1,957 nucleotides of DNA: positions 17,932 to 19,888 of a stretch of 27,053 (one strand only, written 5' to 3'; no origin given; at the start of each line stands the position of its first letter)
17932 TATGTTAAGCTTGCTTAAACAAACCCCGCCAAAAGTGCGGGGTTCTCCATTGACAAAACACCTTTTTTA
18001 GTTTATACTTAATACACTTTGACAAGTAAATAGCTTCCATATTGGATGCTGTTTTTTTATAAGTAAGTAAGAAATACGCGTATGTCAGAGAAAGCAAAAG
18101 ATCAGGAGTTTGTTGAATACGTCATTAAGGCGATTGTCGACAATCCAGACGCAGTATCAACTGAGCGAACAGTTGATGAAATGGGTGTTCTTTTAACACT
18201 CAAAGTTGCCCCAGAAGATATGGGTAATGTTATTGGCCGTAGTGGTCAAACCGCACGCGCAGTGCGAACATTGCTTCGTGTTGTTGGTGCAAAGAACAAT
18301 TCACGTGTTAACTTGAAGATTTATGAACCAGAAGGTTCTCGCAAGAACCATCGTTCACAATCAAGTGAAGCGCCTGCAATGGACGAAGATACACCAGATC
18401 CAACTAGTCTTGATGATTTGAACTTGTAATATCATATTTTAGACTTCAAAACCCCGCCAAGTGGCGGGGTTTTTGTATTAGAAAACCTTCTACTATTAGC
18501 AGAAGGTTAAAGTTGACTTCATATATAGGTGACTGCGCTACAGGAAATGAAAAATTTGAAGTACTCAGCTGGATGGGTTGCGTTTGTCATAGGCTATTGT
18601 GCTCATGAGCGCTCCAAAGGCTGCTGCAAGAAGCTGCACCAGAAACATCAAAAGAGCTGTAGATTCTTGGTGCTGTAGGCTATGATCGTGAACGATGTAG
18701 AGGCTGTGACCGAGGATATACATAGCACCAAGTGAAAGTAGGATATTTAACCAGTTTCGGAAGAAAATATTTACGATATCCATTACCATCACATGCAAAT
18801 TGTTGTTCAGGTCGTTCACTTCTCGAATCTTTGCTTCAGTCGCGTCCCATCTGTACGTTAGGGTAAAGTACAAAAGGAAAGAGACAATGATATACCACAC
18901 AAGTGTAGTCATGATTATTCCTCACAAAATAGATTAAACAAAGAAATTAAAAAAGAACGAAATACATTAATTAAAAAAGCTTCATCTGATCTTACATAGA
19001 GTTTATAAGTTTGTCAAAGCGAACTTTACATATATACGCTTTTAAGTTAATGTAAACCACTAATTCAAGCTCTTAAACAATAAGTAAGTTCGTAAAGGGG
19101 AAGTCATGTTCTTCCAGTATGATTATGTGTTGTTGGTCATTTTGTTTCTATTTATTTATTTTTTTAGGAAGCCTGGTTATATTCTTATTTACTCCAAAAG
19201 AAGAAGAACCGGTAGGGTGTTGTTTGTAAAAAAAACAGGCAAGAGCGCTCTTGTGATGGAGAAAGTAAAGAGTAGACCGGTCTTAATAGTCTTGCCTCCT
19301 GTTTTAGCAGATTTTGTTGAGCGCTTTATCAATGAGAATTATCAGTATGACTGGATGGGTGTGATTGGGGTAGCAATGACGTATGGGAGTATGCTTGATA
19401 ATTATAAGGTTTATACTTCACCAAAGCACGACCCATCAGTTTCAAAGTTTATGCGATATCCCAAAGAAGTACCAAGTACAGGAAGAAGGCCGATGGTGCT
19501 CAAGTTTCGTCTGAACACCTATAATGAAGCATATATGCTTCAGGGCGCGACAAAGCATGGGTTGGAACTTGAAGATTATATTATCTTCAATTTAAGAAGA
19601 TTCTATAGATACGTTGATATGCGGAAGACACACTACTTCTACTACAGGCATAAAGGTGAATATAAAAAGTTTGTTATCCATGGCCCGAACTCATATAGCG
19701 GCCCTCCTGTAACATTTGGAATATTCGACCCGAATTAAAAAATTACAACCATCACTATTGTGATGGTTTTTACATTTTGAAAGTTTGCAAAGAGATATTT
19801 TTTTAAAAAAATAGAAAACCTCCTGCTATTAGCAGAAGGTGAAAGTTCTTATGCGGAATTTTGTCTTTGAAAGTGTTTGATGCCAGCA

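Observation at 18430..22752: Tandem array of seven small 3-TM membrane-protein genes inserted between khpA and trmD: a candidate uncharacterised system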

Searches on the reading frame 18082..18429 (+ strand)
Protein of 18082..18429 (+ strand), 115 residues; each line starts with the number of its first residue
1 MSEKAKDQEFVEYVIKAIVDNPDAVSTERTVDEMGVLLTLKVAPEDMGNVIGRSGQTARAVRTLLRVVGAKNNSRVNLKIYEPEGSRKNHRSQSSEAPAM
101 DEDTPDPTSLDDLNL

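Call 7: search_protein_families(library=pfam, proteins=[window:18082-18429:+], max_evalue=0.001)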
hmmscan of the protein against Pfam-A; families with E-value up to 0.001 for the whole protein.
window:18082-18429:+ (115 aa): 1 family
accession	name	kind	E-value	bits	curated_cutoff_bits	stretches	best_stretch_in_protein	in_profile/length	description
PF13083.13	KH_KhpA-B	-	1.3e-21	76.7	32.1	1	8-80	1-73/73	KhpA/KhpB, KH domain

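Call 10: find_encoding_contigs(protein=window:18082-18429:+, flank=10000, max_places=10)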
Protein window:18082-18429:+ (115 aa): 1 contig read that carries it; 1 place shown.
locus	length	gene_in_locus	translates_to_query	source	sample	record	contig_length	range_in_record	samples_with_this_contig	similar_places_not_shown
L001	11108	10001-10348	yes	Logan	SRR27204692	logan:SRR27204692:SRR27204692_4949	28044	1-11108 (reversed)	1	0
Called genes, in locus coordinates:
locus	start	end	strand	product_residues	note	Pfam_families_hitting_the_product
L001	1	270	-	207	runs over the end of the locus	PF13483:Lactamase_B_3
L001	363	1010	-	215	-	-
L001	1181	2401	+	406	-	PF21710:Spt6_S1 (faint), PF00575:S1, PF23459:S1_RRP5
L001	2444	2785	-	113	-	-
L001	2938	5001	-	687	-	-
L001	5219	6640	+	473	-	PF01943:Polysacc_synt, PF13440:Polysacc_synt_3, PF01554:MatE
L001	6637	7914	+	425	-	PF04932:Wzy_C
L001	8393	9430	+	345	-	PF00438:S-AdoMet_synt_N, PF02772:S-AdoMet_synt_M, PF02773:S-AdoMet_synt_C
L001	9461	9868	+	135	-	-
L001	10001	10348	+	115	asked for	PF13083:KH_KhpA-B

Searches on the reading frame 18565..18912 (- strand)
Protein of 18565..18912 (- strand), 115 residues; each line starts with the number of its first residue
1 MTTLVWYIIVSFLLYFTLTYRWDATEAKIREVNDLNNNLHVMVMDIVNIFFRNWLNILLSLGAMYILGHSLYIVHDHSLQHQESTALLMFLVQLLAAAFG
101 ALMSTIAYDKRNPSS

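Call 4: search_protein_families(library=pfam, proteins=[window:18565-18912:-], max_evalue=1)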
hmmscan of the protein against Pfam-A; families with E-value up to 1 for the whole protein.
window:18565-18912:- (115 aa): 0 families

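Call 5: search_protein_families(library=phrogs, proteins=[window:18565-18912:-], max_evalue=1)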
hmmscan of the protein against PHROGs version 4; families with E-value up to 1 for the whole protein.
window:18565-18912:- (115 aa): 0 families

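Call 29: list_cluster_members(proteins=[window:18565-18912:-, window:19849-20172:-, window:20169-20528:-, window:21041-21349:-, window:21392-21745:-, window:21856-22194:-, window:22213-22671:-, window:23475-23834:+, window:24007-24726:+, window:17542-17949:+])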
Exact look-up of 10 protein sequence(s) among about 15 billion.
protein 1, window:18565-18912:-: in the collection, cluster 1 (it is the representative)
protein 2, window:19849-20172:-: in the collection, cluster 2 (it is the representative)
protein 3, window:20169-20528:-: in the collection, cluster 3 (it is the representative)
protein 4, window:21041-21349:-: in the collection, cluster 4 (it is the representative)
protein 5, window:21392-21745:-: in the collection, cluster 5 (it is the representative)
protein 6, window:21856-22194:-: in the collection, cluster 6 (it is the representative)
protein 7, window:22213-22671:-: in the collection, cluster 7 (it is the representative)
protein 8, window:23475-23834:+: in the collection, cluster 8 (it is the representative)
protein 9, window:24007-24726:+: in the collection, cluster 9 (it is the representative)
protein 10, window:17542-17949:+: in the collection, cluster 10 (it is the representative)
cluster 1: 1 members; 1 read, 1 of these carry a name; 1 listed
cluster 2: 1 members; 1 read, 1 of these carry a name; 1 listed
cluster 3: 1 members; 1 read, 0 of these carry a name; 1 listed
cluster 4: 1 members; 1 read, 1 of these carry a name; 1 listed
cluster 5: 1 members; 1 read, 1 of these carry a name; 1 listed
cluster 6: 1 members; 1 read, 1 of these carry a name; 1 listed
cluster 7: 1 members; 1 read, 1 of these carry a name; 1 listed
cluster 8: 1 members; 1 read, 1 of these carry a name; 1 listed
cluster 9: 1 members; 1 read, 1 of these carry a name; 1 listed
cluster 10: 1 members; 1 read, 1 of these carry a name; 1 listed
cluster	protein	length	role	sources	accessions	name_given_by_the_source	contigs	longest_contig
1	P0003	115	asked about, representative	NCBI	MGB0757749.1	MAG: hypothetical protein ACPGO5_04820 [Patescibacteria group bacterium]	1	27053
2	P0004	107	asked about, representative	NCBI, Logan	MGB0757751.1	MAG: hypothetical protein ACPGO5_04830 [Patescibacteria group bacterium]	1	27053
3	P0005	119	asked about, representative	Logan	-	-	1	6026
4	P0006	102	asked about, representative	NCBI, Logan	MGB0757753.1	MAG: hypothetical protein ACPGO5_04840 [Patescibacteria group bacterium]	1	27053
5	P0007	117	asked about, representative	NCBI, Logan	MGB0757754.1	MAG: hypothetical protein ACPGO5_04845 [Patescibacteria group bacterium]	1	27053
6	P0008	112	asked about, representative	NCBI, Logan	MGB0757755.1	MAG: hypothetical protein ACPGO5_04850 [Patescibacteria group bacterium]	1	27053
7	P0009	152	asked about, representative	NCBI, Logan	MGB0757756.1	MAG: hypothetical protein ACPGO5_04855 [Patescibacteria group bacterium]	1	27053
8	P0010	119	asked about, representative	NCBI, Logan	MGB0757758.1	MAG: hypothetical protein ACPGO5_04865 [Patescibacteria group bacterium]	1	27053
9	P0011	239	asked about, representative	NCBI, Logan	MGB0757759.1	MAG: hypothetical protein ACPGO5_04870 [Patescibacteria group bacterium]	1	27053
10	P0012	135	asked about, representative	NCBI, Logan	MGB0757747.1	MAG: hypothetical protein ACPGO5_04810 [Patescibacteria group bacterium]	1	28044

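Call 31: search_protein_families(library=padloc, proteins=[window:18565-18912:-], max_evalue=1)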
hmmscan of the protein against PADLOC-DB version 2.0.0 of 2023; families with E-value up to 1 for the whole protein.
window:18565-18912:- (115 aa): 0 families

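Call 32: search_protein_families(library=ncbifam, proteins=[window:18565-18912:-], max_evalue=1)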
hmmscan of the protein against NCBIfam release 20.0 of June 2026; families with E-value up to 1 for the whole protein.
window:18565-18912:- (115 aa): 0 families

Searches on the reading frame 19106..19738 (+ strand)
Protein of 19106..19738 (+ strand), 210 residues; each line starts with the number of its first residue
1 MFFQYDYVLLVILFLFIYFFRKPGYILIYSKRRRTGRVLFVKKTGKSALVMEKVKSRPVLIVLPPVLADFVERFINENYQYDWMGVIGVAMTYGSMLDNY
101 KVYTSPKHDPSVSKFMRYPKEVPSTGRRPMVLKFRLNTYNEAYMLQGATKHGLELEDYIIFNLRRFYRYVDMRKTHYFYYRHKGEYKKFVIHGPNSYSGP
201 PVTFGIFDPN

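Call 4: search_protein_families(library=pfam, proteins=[window:19106-19738:+], max_evalue=1)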
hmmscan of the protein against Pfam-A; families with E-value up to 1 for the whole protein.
window:19106-19738:+ (210 aa): 0 families

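Call 5: search_protein_families(library=phrogs, proteins=[window:19106-19738:+], max_evalue=1)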
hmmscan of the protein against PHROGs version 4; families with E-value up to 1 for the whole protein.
window:19106-19738:+ (210 aa): 0 families

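Call 18: find_homologous_proteins(query=window:19106-19738:+, max_evalue=0.01)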
Query window:19106-19738:+ (210 aa): 1 proteins with E <= 0.01 among 55 candidates.
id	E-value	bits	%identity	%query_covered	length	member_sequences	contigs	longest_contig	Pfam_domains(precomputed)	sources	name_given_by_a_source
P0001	2.5e-137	474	100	100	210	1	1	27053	-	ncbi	ncbi:MAG: hypothetical protein ACPGO5_04825 [Patescibacteria group bacterium]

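Call 31: search_protein_families(library=padloc, proteins=[window:19106-19738:+], max_evalue=1)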
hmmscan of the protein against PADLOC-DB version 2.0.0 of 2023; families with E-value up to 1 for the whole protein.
window:19106-19738:+ (210 aa): 0 families

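Call 32: search_protein_families(library=ncbifam, proteins=[window:19106-19738:+], max_evalue=1)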
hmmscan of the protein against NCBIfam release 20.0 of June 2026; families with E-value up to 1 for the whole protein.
window:19106-19738:+ (210 aa): 0 families

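Call 35: search_solved_structures(query=window:19106-19738:+, max_evalue=10)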
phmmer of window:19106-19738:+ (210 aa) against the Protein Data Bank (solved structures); distinct sequences matched with E-value up to 10: 0.

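Call 45: search_protein_representatives(protein=window:19106-19738:+)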
Query: 210 residues. Proteins with E-value up to 0.001 (for the whole library): 1; up to 1e-10: 1; up to 1e-30: 1. The best 1 are listed.
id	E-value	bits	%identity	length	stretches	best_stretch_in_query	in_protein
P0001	8.0e-138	473.5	100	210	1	1-210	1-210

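Call 64: find_related_loci(query=window:19106-19738:+, collection=viral_contigs, flank=8000)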
Query window:19106-19738:+ (210 aa) in viral_contigs; peptide patterns used: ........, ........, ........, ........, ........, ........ (x = any residue, [..] = any of these).
3 stretches matched a pattern, but none encodes a relative of the query by tblastn (E <= 1e-3).

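Call 74: predict_structure(protein=window:19106-19738:+)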
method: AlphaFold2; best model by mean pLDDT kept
length: 210 residues; sequences in the alignment: 1
mean_pLDDT: 54.0   pTM: 0.42
mean pLDDT of the five models: 54.0, 42.3, 42.1, 35.9, 33.4
residues with pLDDT >= 90: 0; 70-90: 19; 50-70: 115; < 50: 76
segments of 3 or more residues with pLDDT < 50: 27-56, 78-99, 119-126, 199-210
pLDDT, mean of each block of 10 residues (from residue 1): 72 74 47 41 38 46 61 52 36 40 56 57 49 59 65 66 56 62 65 53 38
secondary structure, 60 per line:
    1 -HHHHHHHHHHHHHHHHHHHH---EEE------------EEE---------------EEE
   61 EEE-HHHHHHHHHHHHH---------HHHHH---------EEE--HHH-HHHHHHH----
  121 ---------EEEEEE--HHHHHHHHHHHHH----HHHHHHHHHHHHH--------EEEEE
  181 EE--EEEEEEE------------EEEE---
elements in order: H2-21 E25-27 E40-42 E58-63 H65-77 H87-91 E101-103 H110-116 E130-135 H138-150 H155-167 E176-182 E185-191 E204-207

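Call 76: fold_search(model_id=the predicted structure, library=pdb)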
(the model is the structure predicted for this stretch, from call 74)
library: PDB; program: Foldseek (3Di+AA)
matches with E <= 10: 148; with E <= 0.001: 0
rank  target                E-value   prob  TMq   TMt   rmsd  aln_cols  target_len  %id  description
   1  8jzl_A                5.1e-01  0.06  0.14  0.07  18.6       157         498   11  CryoEM structure of the Salmonella effector inositol phosphate phosphatase SopB (released 2024-07-10)
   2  5wx8_A                6.9e-01  0.06  0.15  0.18  17.4       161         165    7  Human herpesvirus 6A immediate early protein 2 C-terminal domain (released 2017-08-02)
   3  6qa2_E                9.9e-01  0.12  0.21  0.30   6.2        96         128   12  R80A MUTANT OF NUCLEOSIDE DIPHOSPHATE KINASE FROM MYCOBACTERIUM TUBERCULOSIS (released 2019-02-27)
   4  7r31_A                1.1e+00  0.15  0.19  0.34   7.8        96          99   14  Carbon regulatory PII-like protein SbtB from Synechocystis sp. 6803, C105A+C110A variant, in complex with ATP (co-crys (released 2023-02-15)
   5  5xzq_B                1.2e+00  0.13  0.22  0.37   7.0       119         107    8  Hydroxynitrile lyase from Passiflora edulis (PeHNL) (released 2017-11-22)
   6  7r31_B                1.3e+00  0.14  0.19  0.33   8.0        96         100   12  Carbon regulatory PII-like protein SbtB from Synechocystis sp. 6803, C105A+C110A variant, in complex with ATP (co-crys (released 2023-02-15)
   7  3lnl_B                1.4e+00  0.10  0.20  0.13   9.8       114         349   13  Crystal structure of Staphylococcus aureus protein SA1388 (released 2010-03-16)
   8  4jvy_B                1.4e+00  0.03  0.14  0.15  11.7       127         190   16  Structure of the STAR (signal transduction and activation of RNA) domain of GLD-1 bound to RNA (released 2013-05-08)
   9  6mmo_D                1.6e+00  0.11  0.17  0.34   7.7        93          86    9  Carbon regulatory PII-like protein SbtB from Cyanobium sp. 7001 bound to AMP (released 2019-09-18)
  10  6mmo_F                1.6e+00  0.10  0.17  0.33   7.7        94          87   10  Carbon regulatory PII-like protein SbtB from Cyanobium sp. 7001 bound to AMP (released 2019-09-18)
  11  6d6l_A                1.6e+00  0.02  0.11  0.14  15.0       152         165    9  The structure of ligand binding domain of LasR in complex with TP-1 homolog, compound 14 (released 2018-08-08)
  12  6mmq_F                1.7e+00  0.18  0.22  0.46   7.2       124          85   10  Carbon regulatory PII-like protein SbtB from Cyanobium sp. 7001 bound to cAMP (released 2019-09-18)
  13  2cz4_C                1.7e+00  0.16  0.19  0.36   6.2        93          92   10  Crystal structure of a putative PII-like signaling protein (TTHA0516) from Thermus thermophilus HB8 (released 2006-01-10)
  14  2dcl_B                1.7e+00  0.11  0.18  0.32   7.4       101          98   10  Structure of PH1503 protein from Pyrococcus Horikoshii OT3 (released 2006-07-08)
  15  3bb5_D                1.7e+00  0.09  0.18  0.29   6.9        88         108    9  CRYSTAL STRUCTURE OF A DIMERIC FERREDOXIN-LIKE PROTEIN OF UNKNOWN FUNCTION (JANN_3925) FROM JANNASCHIA SP. CCS1 AT 2.3 (released 2007-11-20)
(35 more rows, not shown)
